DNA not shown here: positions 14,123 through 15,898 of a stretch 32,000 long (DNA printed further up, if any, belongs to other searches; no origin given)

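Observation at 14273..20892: Near-autonomous type II fatty-acyl elongation operon ending in a lipid A-type acyltransferase (acpXL-lpxXL-like synteny)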

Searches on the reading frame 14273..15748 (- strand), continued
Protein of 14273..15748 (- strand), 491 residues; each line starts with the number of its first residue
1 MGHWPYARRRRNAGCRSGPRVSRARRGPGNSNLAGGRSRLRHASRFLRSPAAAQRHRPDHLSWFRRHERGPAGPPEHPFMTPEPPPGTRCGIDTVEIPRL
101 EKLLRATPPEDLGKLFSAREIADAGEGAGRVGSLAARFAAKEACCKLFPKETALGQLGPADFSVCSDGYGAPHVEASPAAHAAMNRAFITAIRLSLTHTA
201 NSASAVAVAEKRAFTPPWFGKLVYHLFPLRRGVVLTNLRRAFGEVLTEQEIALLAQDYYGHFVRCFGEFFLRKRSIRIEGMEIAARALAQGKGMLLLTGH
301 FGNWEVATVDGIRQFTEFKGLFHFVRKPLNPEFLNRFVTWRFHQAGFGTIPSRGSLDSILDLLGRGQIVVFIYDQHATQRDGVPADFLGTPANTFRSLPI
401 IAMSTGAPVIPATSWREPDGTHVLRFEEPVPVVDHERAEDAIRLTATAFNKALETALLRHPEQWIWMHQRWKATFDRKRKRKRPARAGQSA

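Call 42: find_encoding_contigs(protein=P0134, flank=5000, max_places=2)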
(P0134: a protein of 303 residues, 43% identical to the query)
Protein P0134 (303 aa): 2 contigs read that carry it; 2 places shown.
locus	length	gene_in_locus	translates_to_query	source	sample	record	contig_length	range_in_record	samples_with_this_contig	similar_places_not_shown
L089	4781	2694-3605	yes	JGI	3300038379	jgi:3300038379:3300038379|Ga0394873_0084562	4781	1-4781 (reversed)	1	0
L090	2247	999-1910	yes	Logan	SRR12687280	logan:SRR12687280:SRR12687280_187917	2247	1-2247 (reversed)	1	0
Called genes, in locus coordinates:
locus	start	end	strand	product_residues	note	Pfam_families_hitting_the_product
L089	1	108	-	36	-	?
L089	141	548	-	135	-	PF01850:PIN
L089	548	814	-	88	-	PF01402:RHH_1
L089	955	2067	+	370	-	PF01261:AP_endonuc_2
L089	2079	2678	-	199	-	PF05685:Uma2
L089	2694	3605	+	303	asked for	PF03279:Lip_A_acyltrans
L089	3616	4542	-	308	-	PF02511:Thy1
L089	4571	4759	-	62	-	-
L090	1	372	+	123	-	?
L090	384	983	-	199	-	PF05685:Uma2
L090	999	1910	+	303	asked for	PF03279:Lip_A_acyltrans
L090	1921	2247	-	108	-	?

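Call 43: find_encoding_contigs(protein=P0271, flank=10000, max_places=2)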
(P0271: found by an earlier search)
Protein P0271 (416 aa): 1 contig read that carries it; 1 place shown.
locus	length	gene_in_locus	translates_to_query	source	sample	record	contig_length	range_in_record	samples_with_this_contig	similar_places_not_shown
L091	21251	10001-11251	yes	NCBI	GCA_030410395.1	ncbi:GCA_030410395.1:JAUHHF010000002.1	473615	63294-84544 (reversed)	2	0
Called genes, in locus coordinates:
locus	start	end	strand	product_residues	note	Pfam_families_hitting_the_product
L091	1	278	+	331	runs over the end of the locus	PF03480:DctP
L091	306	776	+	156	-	PF04290:DctQ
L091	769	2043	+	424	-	PF06808:DctM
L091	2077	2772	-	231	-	PF00733:Asn_synthase (weak), PF06508:QueC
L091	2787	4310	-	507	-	PF00171:Aldedh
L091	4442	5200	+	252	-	PF23441:SDR (weak), PF00106:adh_short, PF08659:KR, PF13561:adh_short_C2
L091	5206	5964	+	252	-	PF23441:SDR, PF00106:adh_short, PF01370:Epimerase (weak), PF08659:KR, PF13561:adh_short_C2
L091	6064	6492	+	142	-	PF00550:PP-binding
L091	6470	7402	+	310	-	PF07977:FabA, PF22818:ApeI-like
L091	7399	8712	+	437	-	PF00109:ketoacyl-synt, PF00108:Thiolase_N (faint), PF02801:Ketoacyl-synt_C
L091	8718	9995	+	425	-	PF00109:ketoacyl-synt, PF02801:Ketoacyl-synt_C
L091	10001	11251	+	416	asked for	PF01648:ACPS (weak), PF03279:Lip_A_acyltrans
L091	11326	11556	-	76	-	PF13441:Gly-zipper_YMGG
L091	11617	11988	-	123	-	PF18602:Rap1a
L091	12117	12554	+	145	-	PF05433:Rick_17kDa_Anti (weak)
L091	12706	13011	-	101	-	PF01355:HIPIP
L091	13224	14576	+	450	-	PF01425:Amidase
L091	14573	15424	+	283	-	PF01163:RIO1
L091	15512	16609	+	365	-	PF01063:Aminotran_4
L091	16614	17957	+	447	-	-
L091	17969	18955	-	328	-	PF03401:TctC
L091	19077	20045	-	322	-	PF03401:TctC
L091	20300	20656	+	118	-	-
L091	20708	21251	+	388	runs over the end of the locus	PF01053:Cys_Met_Meta_PP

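Call 44: find_homologous_proteins(query=P0271, max_evalue=1e-20)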
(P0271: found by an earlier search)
Query P0271 (416 aa): 2994 proteins with E <= 1e-20 among 8000 candidates; the best 120 are listed.
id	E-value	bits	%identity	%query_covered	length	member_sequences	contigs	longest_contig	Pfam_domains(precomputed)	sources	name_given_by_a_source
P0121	6.7e-277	936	100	100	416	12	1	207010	PF01648.26,PF03279.19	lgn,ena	-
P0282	1.5e-246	836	90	99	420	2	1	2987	PF01648.26,PF03279.19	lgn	-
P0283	2.4e-246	835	91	96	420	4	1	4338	PF01648.26,PF03279.19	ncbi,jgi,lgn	jgi:KDO2-lipid IV(A) lauroyltransferase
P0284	6.1e-246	834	89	100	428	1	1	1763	PF01648.26,PF03279.19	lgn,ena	-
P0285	3.9e-245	831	91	96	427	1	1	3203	PF01648.26,PF03279.19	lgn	-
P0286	1.9e-244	829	88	100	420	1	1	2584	PF01648.26,PF03279.19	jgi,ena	-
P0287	4.4e-244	828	89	99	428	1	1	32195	PF01648.26,PF03279.19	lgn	-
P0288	4.8e-244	828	89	99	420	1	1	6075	PF01648.26,PF03279.19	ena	-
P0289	5.3e-244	828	88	100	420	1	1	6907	PF01648.26,PF03279.19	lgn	-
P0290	5.6e-244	828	91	96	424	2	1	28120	PF01648.26,PF03279.19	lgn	-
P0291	6.8e-244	827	91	96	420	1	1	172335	PF01648.26,PF03279.19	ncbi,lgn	-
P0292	7.2e-244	827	88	100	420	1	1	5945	PF01648.26,PF03279.19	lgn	-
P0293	9.3e-244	827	88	100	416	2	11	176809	PF01648.26,PF03279.19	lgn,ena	-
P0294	1.6e-243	826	89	99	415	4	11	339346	PF01648.26,PF03279.19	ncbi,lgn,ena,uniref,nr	ncbi:LpxL/LpxP family acyltransferase [Zwartia vadi]|uniref:LpxL/LpxP family acyltransferase n=1 Tax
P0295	1.6e-243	826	90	96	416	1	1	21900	PF01648.26,PF03279.19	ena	-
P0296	1.7e-243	826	90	96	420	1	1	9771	PF01648.26,PF03279.19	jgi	jgi:KDO2-lipid IV(A) lauroyltransferase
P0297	2.0e-243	826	90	96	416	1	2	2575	PF01648.26,PF03279.19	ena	-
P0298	2.1e-243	826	90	96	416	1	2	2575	PF01648.26,PF03279.19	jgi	-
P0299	2.5e-243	825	87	100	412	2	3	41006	PF01648.26,PF03279.19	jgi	-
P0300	3.0e-243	825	88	100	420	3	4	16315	PF01648.26,PF03279.19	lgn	-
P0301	3.7e-243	825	90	97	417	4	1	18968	PF01648.26,PF03279.19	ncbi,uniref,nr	ncbi:4'-phosphopantetheinyl transferase superfamily protein [Zwartia sp.]|uniref:LpxL/LpxP family ac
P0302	3.9e-243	825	91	96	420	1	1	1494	PF01648.26,PF03279.19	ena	-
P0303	2.8e-242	822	90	96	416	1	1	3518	PF01648.26,PF03279.19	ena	-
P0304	3.1e-242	822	90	96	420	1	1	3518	PF01648.26,PF03279.19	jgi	-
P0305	3.9e-242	821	90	96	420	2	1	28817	PF01648.26,PF03279.19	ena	-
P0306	4.1e-242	821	89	99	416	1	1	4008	PF01648.26,PF03279.19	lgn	-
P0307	4.6e-241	818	90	95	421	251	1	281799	PF01648.26,PF03279.19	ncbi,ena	-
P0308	1.5e-240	816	87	100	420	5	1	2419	PF01648.26,PF03279.19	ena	-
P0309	3.0e-239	812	87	98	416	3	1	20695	PF01648.26,PF03279.19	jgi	jgi:phosphopantetheine--protein transferase-like protein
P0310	3.2e-239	812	87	98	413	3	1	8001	PF01648.26,PF03279.19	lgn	-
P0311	2.9e-238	809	88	96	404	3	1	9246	PF01648.26,PF03279.19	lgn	-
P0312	2.4e-236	802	85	100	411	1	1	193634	PF01648.26,PF03279.19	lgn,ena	-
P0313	8.1e-236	801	85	100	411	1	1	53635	PF01648.26,PF03279.19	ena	-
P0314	9.9e-228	774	89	92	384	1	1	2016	PF03279.19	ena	-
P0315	9.7e-223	758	82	97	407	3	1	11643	PF01648.26,PF03279.19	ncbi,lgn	-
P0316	2.3e-222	756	80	99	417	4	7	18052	PF01648.26,PF03279.19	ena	-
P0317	3.1e-222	756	80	98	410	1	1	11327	PF01648.26,PF03279.19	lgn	-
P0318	5.5e-222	755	80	98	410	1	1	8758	PF01648.26,PF03279.19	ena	-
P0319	1.0e-221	754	80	98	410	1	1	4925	PF01648.26,PF03279.19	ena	-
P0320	1.3e-221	754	80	98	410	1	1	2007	PF01648.26,PF03279.19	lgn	-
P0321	1.4e-221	754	80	98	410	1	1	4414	PF01648.26,PF03279.19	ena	-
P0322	2.4e-221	753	79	98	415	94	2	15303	PF01648.26,PF03279.19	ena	-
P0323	2.8e-221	753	80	98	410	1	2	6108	PF01648.26,PF03279.19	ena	-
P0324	3.3e-221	753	83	96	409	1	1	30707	PF01648.26,PF03279.19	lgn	-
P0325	5.0e-221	752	80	98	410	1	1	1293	PF01648.26,PF03279.19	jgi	jgi:KDO2-lipid IV(A) lauroyltransferase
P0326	6.5e-221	752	79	98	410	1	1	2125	PF01648.26,PF03279.19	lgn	-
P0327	8.8e-221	751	79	98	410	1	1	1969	PF01648.26,PF03279.19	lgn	-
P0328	9.2e-221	751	79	98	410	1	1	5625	PF01648.26,PF03279.19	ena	-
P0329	9.5e-221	751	79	98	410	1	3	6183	PF01648.26,PF03279.19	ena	-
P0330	1.0e-220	751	79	98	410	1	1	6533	PF01648.26,PF03279.19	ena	-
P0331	1.4e-220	750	79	98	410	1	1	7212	PF01648.26,PF03279.19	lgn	-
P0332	1.6e-220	750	82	96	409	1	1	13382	PF01648.26,PF03279.19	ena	-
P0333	2.3e-220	750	79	98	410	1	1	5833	PF01648.26,PF03279.19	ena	-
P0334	2.4e-220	750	79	98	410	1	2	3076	PF01648.26,PF03279.19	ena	-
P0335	3.2e-220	749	79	98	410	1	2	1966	PF01648.26,PF03279.19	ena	-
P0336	3.3e-220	749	79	98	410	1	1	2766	PF01648.26,PF03279.19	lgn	-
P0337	1.4e-219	747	79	98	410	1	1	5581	PF01648.26,PF03279.19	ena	-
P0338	2.3e-219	746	82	96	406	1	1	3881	PF01648.26,PF03279.19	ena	-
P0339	2.9e-219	746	78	98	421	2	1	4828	PF01648.26,PF03279.19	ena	-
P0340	3.0e-219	746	82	96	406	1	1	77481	PF01648.26,PF03279.19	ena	-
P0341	3.2e-219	746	82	96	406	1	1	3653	PF01648.26,PF03279.19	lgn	-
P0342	3.2e-219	746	82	96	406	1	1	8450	PF01648.26,PF03279.19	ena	-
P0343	3.4e-219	746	82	96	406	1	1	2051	PF01648.26,PF03279.19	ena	-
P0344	3.9e-219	746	81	96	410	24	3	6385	PF01648.26,PF03279.19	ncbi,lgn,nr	ncbi:MAG: 4'-phosphopantetheinyl transferase superfamily protein [Burkholderiaceae bacterium]|nr:4'-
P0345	4.6e-219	745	80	97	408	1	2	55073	PF01648.26,PF03279.19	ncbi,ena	-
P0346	7.7e-219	745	78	98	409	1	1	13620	PF01648.26,PF03279.19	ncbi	-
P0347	7.9e-219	745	78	98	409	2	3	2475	PF01648.26,PF03279.19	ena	-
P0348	8.9e-219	745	82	96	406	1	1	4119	PF01648.26,PF03279.19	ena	-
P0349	1.1e-218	744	82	96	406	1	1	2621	PF01648.26,PF03279.19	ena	-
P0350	1.1e-218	744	82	96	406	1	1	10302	PF01648.26,PF03279.19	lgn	-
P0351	1.2e-218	744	82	96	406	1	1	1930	PF01648.26,PF03279.19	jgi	jgi:KDO2-lipid IV(A) lauroyltransferase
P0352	1.2e-218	744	82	96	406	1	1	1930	PF01648.26,PF03279.19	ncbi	-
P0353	2.2e-218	743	81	96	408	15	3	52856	PF01648.26,PF03279.19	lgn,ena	-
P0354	2.6e-218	743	80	97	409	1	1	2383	PF01648.26,PF03279.19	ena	-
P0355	2.6e-218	743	80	96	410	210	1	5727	PF01648.26,PF03279.19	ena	-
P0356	3.2e-218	743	81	96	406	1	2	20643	PF01648.26,PF03279.19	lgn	-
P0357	4.8e-218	742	80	97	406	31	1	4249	PF01648.26,PF03279.19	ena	-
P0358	5.7e-218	742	80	97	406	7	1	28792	PF01648.26,PF03279.19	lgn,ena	-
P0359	7.7e-218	741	80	96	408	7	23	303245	PF01648.26,PF03279.19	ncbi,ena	-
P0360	8.4e-218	741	81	96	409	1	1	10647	PF01648.26,PF03279.19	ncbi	-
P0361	1.2e-217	741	81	96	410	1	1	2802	PF01648.26,PF03279.19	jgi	jgi:KDO2-lipid IV(A) lauroyltransferase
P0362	1.5e-217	741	81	96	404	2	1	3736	PF01648.26,PF03279.19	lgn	-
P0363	2.9e-217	740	80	97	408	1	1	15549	PF01648.26,PF03279.19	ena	-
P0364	4.6e-217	739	80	97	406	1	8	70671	PF01648.26,PF03279.19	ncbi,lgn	-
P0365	5.5e-217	739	80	96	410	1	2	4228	PF01648.26,PF03279.19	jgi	jgi:KDO2-lipid IV(A) lauroyltransferase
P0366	1.7e-216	737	79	97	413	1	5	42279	PF01648.26,PF03279.19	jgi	-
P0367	2.5e-216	736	80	96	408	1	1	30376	PF01648.26,PF03279.19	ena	-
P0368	2.9e-216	736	79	98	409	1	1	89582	PF01648.26,PF03279.19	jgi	jgi:KDO2-lipid IV(A) lauroyltransferase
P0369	2.9e-216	736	80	96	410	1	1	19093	PF01648.26,PF03279.19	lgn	-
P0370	3.0e-216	736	81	97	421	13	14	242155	PF01648.26,PF03279.19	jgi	-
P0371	3.6e-216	736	80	96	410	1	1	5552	PF01648.26,PF03279.19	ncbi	ncbi:MAG: 4'-phosphopantetheinyl transferase superfamily protein [Betaproteobacteria bacterium]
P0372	4.8e-216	736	80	97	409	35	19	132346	PF01648.26,PF03279.19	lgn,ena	-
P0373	6.9e-216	735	79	96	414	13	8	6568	PF01648.26,PF03279.19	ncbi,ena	-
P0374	7.6e-216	735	80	97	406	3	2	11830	PF01648.26,PF03279.19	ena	-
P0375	7.8e-216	735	80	96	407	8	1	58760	PF01648.26,PF03279.19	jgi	jgi:phosphopantetheine--protein transferase-like protein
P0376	1.0e-215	734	78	99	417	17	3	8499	PF01648.26,PF03279.19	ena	-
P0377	3.3e-215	733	82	94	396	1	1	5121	PF01648.26,PF03279.19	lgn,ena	-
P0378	5.1e-215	732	79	96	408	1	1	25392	PF01648.26,PF03279.19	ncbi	-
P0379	5.2e-215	732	80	96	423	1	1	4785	PF01648.26,PF03279.19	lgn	-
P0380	9.5e-215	731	80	96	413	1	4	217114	PF01648.26,PF03279.19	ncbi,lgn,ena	-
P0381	9.5e-215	731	80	96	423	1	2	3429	PF01648.26,PF03279.19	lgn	-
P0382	4.2e-214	729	80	96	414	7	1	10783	PF01648.26,PF03279.19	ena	-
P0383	6.2e-214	729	78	98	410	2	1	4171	PF01648.26,PF03279.19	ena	-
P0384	6.4e-214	729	77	98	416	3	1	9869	PF01648.26,PF03279.19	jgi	-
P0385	8.1e-214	728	80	96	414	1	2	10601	PF01648.26,PF03279.19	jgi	jgi:KDO2-lipid IV(A) lauroyltransferase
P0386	1.0e-213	728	80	96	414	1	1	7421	PF01648.26,PF03279.19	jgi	jgi:KDO2-lipid IV(A) lauroyltransferase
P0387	1.0e-213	728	79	96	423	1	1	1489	PF01648.26,PF03279.19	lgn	-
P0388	1.2e-213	728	77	98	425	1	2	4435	PF01648.26,PF03279.19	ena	-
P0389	1.2e-213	728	77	98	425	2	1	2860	PF01648.26,PF03279.19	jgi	-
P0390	2.1e-213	727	79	96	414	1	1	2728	PF01648.26,PF03279.19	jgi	jgi:KDO2-lipid IV(A) lauroyltransferase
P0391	5.0e-213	726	79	96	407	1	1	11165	PF01648.26,PF03279.19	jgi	jgi:KDO2-lipid IV(A) lauroyltransferase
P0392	5.3e-213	726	79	96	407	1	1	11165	PF01648.26,PF03279.19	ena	-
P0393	5.4e-213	725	79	96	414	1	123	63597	PF01648.26,PF03279.19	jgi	jgi:KDO2-lipid IV(A) lauroyltransferase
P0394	5.7e-213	725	79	96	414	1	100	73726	PF01648.26,PF03279.19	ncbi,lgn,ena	-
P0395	7.3e-213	725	79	96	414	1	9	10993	PF01648.26,PF03279.19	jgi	jgi:KDO2-lipid IV(A) lauroyltransferase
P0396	7.7e-213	725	79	96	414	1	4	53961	PF01648.26,PF03279.19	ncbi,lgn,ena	-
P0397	7.8e-213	725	79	96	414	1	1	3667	PF01648.26,PF03279.19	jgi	jgi:KDO2-lipid IV(A) lauroyltransferase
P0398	8.8e-213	725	77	98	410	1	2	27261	PF01648.26,PF03279.19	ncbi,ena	-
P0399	8.9e-213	725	79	96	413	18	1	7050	PF01648.26,PF03279.19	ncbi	ncbi:MAG: hypothetical protein WCK56_05815 [Alcaligenaceae bacterium]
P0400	1.2e-212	724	77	98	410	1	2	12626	PF01648.26,PF03279.19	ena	-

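Call 58: search_solved_structures(query=A2, max_evalue=1)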
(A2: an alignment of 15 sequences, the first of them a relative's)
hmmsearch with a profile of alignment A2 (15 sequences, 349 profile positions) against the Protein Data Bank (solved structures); distinct sequences matched with E-value up to 1: 6.
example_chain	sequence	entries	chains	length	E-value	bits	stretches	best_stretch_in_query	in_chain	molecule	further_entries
7fbi_M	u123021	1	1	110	0.047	16.1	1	102-142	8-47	3A5 light chain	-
4hbc_L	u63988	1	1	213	0.12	14.8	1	101-142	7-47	Antigen Binding Fragment, Immunoglobulin IgG - Light Chain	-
6pil_A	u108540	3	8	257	0.16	14.3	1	102-142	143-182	scFv-M204 antibody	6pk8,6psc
8gzz_D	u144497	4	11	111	0.37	13.2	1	101-141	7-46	rabbit monoclonal antibody 1H1 Fab light chain | 1H1 light chain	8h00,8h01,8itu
7wkh_A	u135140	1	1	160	0.64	12.4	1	286-341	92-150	Interferon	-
7fbi_L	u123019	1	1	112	0.78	12.1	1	103-148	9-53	3A3 light chain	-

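Call 59: search_solved_structures(query=A3, max_evalue=0.01)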
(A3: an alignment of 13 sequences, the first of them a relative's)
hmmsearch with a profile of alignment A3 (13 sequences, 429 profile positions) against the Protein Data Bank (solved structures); distinct sequences matched with E-value up to 0.01: 5.
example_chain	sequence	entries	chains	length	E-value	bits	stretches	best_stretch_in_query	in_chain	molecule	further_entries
8fx7_A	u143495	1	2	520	0.00016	23.9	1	5-155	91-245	PCP-C didomain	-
7kw2_A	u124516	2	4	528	0.00017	23.8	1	5-155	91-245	PCP-C didomain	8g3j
8fx6_A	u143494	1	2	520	0.00018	23.7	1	5-155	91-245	PCP-C didomain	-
7kvw_A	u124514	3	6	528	0.00019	23.6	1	5-155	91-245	PCP-C didomain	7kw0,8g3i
8jbr_A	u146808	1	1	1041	0.00096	21.3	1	18-296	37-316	McyA protein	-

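Call 60: find_encoding_contigs(protein=P0359, flank=9000, max_places=2)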
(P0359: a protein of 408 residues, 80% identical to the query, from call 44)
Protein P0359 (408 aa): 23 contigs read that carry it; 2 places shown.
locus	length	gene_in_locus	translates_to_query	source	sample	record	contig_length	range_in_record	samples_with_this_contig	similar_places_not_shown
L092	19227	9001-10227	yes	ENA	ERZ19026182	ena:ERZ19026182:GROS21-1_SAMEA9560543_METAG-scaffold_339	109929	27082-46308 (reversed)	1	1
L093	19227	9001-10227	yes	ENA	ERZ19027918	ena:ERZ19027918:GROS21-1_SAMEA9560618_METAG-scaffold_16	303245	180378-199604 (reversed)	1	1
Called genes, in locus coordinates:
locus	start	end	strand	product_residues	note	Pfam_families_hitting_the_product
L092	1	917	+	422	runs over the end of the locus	PF06808:DctM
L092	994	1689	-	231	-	PF00733:Asn_synthase (weak), PF02568:ThiI (faint), PF06508:QueC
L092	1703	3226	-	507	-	PF00171:Aldedh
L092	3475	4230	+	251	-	PF00106:adh_short, PF08659:KR, PF13561:adh_short_C2, PF23441:SDR (weak)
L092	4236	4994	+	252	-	PF23441:SDR (weak), PF00106:adh_short, PF01370:Epimerase (weak), PF08659:KR, PF13561:adh_short_C2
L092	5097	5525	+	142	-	PF00550:PP-binding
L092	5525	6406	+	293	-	PF03756:AfsA (faint), PF07977:FabA, PF22818:ApeI-like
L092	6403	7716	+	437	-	PF00109:ketoacyl-synt, PF00108:Thiolase_N (weak), PF02801:Ketoacyl-synt_C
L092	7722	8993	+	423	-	PF00109:ketoacyl-synt, PF02801:Ketoacyl-synt_C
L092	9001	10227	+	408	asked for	PF01648:ACPS (weak), PF03279:Lip_A_acyltrans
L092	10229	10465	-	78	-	PF13441:Gly-zipper_YMGG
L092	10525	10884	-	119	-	PF18602:Rap1a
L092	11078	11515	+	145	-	PF05433:Rick_17kDa_Anti (faint)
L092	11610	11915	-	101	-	PF01355:HIPIP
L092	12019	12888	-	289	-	PF13714:PEP_mutase, PF00463:ICL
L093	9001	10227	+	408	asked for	PF01648:ACPS (weak), PF03279:Lip_A_acyltrans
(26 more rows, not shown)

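Call 61: find_encoding_contigs(protein=P0380, flank=9000, max_places=2)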
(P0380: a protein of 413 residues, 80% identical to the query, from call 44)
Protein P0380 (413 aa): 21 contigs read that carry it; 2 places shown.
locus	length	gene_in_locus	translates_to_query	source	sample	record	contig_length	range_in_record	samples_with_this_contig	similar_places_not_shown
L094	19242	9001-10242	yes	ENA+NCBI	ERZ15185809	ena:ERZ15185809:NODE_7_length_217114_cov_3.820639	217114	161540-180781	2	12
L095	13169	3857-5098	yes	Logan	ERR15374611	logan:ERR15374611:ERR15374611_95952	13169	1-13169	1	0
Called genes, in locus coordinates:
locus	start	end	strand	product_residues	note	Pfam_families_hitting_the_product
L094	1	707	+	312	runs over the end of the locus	PF00126:HTH_1, PF03466:LysR_substrate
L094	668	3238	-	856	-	PF00690:Cation_ATPase_N, PF00122:E1-E2_ATPase, PF00702:Hydrolase, PF13246:Cation_ATPase, PF00689:Cation_ATPase_C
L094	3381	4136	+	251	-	PF00106:adh_short, PF08659:KR, PF13561:adh_short_C2, PF23441:SDR (weak)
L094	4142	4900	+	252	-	PF23441:SDR, PF00106:adh_short, PF01370:Epimerase (weak), PF08659:KR, PF13561:adh_short_C2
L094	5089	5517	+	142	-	PF00550:PP-binding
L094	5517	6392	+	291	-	PF22818:ApeI-like, PF07977:FabA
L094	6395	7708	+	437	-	PF00109:ketoacyl-synt, PF00108:Thiolase_N (weak), PF02801:Ketoacyl-synt_C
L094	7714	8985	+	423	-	PF00109:ketoacyl-synt, PF02801:Ketoacyl-synt_C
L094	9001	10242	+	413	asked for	PF01648:ACPS (weak), PF03279:Lip_A_acyltrans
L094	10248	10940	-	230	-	PF01292:Ni_hydr_CYTB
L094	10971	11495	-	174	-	PF09626:DHC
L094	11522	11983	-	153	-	PF09086:DUF1924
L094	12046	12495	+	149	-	PF03413:PepSY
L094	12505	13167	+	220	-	PF00072:Response_reg, PF00486:Trans_reg_C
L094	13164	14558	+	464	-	PF26769:HAMP_PhoQ, PF02518:HATPase_c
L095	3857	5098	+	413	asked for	PF01648:ACPS (weak), PF03279:Lip_A_acyltrans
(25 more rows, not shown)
